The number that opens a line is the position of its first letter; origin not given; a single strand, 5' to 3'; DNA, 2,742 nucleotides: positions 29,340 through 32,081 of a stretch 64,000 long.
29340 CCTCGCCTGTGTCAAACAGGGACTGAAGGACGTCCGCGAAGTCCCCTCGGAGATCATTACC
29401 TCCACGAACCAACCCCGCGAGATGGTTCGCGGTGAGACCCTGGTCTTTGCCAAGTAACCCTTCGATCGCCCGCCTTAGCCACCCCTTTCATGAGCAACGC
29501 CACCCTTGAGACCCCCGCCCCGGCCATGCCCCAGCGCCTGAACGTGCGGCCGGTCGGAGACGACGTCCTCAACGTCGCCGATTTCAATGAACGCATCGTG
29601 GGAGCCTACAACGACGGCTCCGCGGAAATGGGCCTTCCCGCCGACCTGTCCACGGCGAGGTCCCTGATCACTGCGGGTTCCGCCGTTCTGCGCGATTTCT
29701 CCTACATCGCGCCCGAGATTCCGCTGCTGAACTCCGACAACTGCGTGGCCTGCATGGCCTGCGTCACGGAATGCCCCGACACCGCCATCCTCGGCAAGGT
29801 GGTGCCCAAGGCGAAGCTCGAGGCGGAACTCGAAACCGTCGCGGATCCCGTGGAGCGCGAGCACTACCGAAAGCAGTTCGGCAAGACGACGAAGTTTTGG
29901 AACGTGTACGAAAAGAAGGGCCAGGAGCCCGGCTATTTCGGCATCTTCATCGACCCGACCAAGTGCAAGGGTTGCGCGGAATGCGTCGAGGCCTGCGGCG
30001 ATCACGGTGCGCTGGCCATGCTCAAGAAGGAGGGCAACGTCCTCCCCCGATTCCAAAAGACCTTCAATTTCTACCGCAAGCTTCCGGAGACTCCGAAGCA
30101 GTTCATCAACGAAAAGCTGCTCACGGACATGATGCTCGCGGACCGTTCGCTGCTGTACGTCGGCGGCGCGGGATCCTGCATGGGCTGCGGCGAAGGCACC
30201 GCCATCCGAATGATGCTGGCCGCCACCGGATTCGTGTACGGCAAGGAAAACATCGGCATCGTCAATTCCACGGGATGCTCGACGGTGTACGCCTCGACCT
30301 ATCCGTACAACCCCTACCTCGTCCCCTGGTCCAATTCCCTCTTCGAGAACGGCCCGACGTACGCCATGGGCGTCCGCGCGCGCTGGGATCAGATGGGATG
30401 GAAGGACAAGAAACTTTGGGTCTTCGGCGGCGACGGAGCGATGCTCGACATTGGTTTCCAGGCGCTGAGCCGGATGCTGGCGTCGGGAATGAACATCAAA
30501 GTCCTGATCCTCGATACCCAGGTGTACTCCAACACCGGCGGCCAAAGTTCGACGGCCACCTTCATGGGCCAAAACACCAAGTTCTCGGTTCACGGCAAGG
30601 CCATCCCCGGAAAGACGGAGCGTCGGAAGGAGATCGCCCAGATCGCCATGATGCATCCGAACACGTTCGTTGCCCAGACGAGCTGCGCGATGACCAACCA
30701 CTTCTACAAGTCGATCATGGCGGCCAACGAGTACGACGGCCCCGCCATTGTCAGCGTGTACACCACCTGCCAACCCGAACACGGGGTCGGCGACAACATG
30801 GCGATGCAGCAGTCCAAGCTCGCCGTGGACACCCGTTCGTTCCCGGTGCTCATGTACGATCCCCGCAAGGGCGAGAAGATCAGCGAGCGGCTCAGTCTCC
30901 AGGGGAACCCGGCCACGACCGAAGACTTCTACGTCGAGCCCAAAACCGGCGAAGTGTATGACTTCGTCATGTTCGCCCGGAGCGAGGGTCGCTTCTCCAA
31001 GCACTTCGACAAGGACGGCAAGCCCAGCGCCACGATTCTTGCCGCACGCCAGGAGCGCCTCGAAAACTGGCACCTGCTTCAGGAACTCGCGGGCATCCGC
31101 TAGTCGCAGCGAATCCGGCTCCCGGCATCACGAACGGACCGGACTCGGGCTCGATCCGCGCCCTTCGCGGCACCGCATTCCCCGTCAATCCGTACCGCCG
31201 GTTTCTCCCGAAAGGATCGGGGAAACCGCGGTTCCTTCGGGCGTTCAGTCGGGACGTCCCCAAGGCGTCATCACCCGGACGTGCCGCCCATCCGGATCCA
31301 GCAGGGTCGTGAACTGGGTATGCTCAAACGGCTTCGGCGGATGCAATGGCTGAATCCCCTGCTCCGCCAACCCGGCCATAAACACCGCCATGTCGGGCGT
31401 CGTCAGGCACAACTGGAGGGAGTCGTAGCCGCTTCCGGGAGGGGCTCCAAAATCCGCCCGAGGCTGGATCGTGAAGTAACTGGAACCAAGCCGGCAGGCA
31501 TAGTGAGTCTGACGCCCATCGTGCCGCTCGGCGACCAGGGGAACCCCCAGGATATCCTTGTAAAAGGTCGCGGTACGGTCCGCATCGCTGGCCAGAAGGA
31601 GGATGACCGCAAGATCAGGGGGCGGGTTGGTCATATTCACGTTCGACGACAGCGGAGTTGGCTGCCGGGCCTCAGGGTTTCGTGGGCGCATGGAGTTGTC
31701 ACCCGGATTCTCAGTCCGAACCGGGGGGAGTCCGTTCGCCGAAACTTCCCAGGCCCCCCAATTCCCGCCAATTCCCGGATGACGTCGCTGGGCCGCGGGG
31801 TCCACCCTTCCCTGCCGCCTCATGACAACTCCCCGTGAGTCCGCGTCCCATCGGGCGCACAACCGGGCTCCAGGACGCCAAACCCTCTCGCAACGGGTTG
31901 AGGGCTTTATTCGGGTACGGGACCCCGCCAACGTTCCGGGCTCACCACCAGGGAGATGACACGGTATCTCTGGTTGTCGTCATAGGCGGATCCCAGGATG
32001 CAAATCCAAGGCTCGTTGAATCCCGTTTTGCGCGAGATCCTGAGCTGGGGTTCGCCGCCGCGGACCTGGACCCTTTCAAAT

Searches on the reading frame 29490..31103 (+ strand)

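Call 100: search_protein_families(library=pfam, proteins=[window:29490-31103:+], max_evalue=0.0001)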
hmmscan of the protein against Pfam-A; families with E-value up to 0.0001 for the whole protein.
window:29490-31103:+ (537 aa): 10 families
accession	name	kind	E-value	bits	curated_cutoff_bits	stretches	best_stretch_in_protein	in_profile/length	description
PF02775.26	TPP_enzyme_C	-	3e-14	53.5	21.9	1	261-423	2-151/151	Thiamine pyrophosphate enzyme, C-terminal TPP binding domain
PF13237.11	Fer4_10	-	7.7e-08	32.6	25.5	0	152-170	2-21/53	4Fe-4S dicluster domain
PF13187.11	Fer4_9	-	2.2e-07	31.2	27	0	84-171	1-49/52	4Fe-4S dicluster domain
PF12797.12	Fer4_2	-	6.7e-07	29.3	24.5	0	77-96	2-21/22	4Fe-4S binding domain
PF13484.11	Fer4_16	-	1.3e-06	29.5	30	0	84-128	1-47/66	4Fe-4S double cluster binding domain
PF12838.12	Fer4_7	-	1.8e-06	28.8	27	0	79-97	32-50/52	4Fe-4S dicluster domain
PF00037.32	Fer4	-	1.8e-06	27.9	21.1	0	81-100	4-23/24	4Fe-4S binding domain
PF12837.12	Fer4_6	-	8.9e-06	25.9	25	0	153-170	3-20/24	4Fe-4S binding domain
PF13183.11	Fer4_8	-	1.1e-05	26.3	27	0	157-234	3-58/68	4Fe-4S dicluster domain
PF14697.11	Fer4_21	-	6.1e-05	23.5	35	0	153-180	2-29/59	4Fe-4S dicluster domain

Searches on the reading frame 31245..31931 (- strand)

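Call 100: search_protein_families(library=pfam, proteins=[window:31245-31931:-], max_evalue=0.0001)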
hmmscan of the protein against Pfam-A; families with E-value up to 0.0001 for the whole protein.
window:31245-31931:- (228 aa): 2 families
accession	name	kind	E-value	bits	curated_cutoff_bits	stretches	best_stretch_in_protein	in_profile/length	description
PF18029.7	Glyoxalase_6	-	5.9e-06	27.3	23.6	1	114-220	6-105/106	Glyoxalase-like domain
PF00903.31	Glyoxalase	-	7.5e-06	26.8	20.6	1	109-215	4-116/121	Glyoxalase/Bleomycin resistance protein/Dioxygenase superfamily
